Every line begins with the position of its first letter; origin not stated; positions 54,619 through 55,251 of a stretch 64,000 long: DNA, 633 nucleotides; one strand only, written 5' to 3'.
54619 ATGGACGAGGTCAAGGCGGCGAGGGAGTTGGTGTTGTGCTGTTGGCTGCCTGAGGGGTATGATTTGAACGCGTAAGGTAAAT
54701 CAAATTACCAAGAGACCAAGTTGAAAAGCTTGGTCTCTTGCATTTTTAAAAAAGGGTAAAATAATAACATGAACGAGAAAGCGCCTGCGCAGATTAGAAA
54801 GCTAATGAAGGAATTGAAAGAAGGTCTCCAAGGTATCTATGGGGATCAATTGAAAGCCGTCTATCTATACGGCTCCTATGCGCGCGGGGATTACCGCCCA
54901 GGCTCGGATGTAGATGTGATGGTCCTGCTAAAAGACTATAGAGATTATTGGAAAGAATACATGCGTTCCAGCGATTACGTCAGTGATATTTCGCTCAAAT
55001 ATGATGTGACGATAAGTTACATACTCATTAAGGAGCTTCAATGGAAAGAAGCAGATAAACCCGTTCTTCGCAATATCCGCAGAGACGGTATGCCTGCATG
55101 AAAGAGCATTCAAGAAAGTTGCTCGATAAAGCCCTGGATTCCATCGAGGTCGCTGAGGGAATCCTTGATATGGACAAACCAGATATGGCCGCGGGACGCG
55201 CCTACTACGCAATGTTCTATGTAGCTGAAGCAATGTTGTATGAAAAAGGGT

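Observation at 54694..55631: MNT/HEPN toxin-antitoxin cassette behind gcvPB, followed by a decaying second copy of the gcvPB 3' end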

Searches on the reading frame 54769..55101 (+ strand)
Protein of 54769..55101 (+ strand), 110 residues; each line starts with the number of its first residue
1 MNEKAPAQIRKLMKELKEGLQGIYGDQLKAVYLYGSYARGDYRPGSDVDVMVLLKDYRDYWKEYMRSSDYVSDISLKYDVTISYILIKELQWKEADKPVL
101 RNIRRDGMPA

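Call 7: search_protein_families(library=pfam, proteins=[window:54769-55101:+])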
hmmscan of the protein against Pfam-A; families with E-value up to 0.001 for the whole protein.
window:54769-55101:+ (110 aa): 3 families
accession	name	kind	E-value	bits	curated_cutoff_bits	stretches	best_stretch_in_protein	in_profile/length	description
PF01909.29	NTP_transf_2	-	5.6e-12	46.3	21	1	14-81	2-72/93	Nucleotidyltransferase domain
PF18765.7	Polbeta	-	9.2e-12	45.4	26.9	1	26-83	11-67/93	Polymerase beta, Nucleotidyltransferase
PF22600.2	MTPAP-like_central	-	6.1e-05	23.6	27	1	7-64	20-73/139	Poly(A) RNA polymerase, mitochondrial-like, central palm domain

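Call 71: search_protein_families(library=ncbifam, proteins=[window:54769-55101:+], max_evalue=0.01)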
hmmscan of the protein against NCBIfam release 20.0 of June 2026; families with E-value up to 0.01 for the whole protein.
window:54769-55101:+ (110 aa): 17 families
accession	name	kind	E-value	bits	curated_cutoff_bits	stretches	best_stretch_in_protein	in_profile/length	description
NF047752.1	MntA_antitoxin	equivalog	9.5e-10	38.3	60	1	27-80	6-57/106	type VII toxin-antitoxin system MntA family adenylyltransferase antitoxin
NF012212.1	ANT_9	subfamily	9.7e-08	31.6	340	1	6-55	3-48/249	aminoglycoside nucleotidyltransferase ANT(9)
NF010309.0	PRK13746.1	subfamily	1.7e-06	27.5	193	1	1-55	1-55/263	aminoglycoside adenylyltransferase family protein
NF033061.1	ANT_4p_I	equivalog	1.8e-06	27.8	350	1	11-60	13-65/253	ANT(4')-I family aminoglycoside nucleotidyltransferase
NF051895.1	anti_phage_HalB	equivalog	2e-06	27.6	190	1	31-58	2-29/211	anti-phage Hailong system nucleotidyltransferase HalB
NF033220.1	ANT_3pp_II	equivalog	5e-06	26.1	400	1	13-55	7-49/258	ANT(3'')-II family aminoglycoside nucleotidyltransferase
NF000181.1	ANT_4p_Ia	exception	1.1e-05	25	500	1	11-64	14-68/253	aminoglycoside O-nucleotidyltransferase ANT(4')-Ia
NF045909.1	ANT_9_Ic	equivalog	1.1e-05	24.9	505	1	20-55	19-54/259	aminoglycoside nucleotidyltransferase ANT(9)-Ic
NF053581.1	ANT_3pp_Ic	exception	3e-05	23.7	545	1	1-54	1-54/265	aminoglycoside nucleotidyltransferase ANT(3'')-Ic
NF000079.1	ANT_4p_Ib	exception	8.4e-05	22.3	500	1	12-66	17-72/256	aminoglycoside O-nucleotidyltransferase ANT(4')-Ib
NF012135.0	ANT_3pp_9_crypt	exception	0.00053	19.6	560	1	22-54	22-54/262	cryptic aminoglycoside nucleotidyltransferase ANT(3'')/ANT(9)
NF045972.1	ANT_3pp_I_Serra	equivalog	0.00085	19.1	500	1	20-56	19-55/261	ANT(3'')-I family aminoglycoside adenylyltransferase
NF002837.0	PRK03059.1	equivalog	0.001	17.2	1010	1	29-59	63-93/857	[protein-PII] uridylyltransferase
NF041117.1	CBASS_cyclase_b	equivalog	0.0037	16.9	200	1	2-59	11-67/275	CBASS oligonucleotide cyclase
NF012157.0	ANT_3pp_I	equivalog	0.0038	16.5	375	1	15-54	9-48/256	AadA family aminoglycoside 3''-O-nucleotidyltransferase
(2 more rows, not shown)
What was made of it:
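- Closest known: HepT/MntA type VII toxin-antitoxin systems. Different: NCBIfam MntA scores 38, below its cut-off of 60 (call 71).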

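Call 73: search_solved_structures(query=window:54769-55098:+, max_evalue=0.01)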
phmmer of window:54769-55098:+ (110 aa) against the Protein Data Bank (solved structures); distinct sequences matched with E-value up to 0.01: 12.
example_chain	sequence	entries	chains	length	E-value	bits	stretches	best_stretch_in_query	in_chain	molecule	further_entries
9xbd_E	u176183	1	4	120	1.5e-15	61.1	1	11-108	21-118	Nucleotidyltransferase domain-containing protein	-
2rff_A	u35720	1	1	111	7.8e-06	29.8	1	8-59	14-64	Putative nucleotidyltransferase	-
6p01_A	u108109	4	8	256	3.5e-05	27.7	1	10-74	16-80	Kanamycin nucleotidyltransferase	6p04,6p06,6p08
1ylq_A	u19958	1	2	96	8.2e-05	26.5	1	13-105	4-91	putative nucleotidyltransferase, hypothetical protein AF0614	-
1kan_A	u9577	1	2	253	0.00013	25.9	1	10-74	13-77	KANAMYCIN NUCLEOTIDYLTRANSFERASE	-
6un8_A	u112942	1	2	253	0.00013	25.9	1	10-74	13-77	Aminoglycoside NucleotidylTransferase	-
6nlt_A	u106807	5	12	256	0.00013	25.9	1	10-74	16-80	Kanamycin nucleotidyltransferase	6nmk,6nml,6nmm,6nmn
1kny_A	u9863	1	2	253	0.00013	25.9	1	10-74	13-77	KANAMYCIN NUCLEOTIDYLTRANSFERASE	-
4cs6_A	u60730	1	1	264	0.0015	22.5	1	22-54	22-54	AMINOGLYCOSIDE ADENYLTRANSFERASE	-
5g4a_A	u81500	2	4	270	0.0015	22.4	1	22-54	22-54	Aminoglycoside (3'') (9) adenylyltransferase | Streptomycin 3''-adenylyltransferase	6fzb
5lpa_A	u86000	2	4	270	0.0015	22.4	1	22-54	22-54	Streptomycin 3''-adenylyltransferase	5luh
5yep_A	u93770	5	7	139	0.0024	21.8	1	27-64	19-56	Toxin-antitoxin system antidote Mnt family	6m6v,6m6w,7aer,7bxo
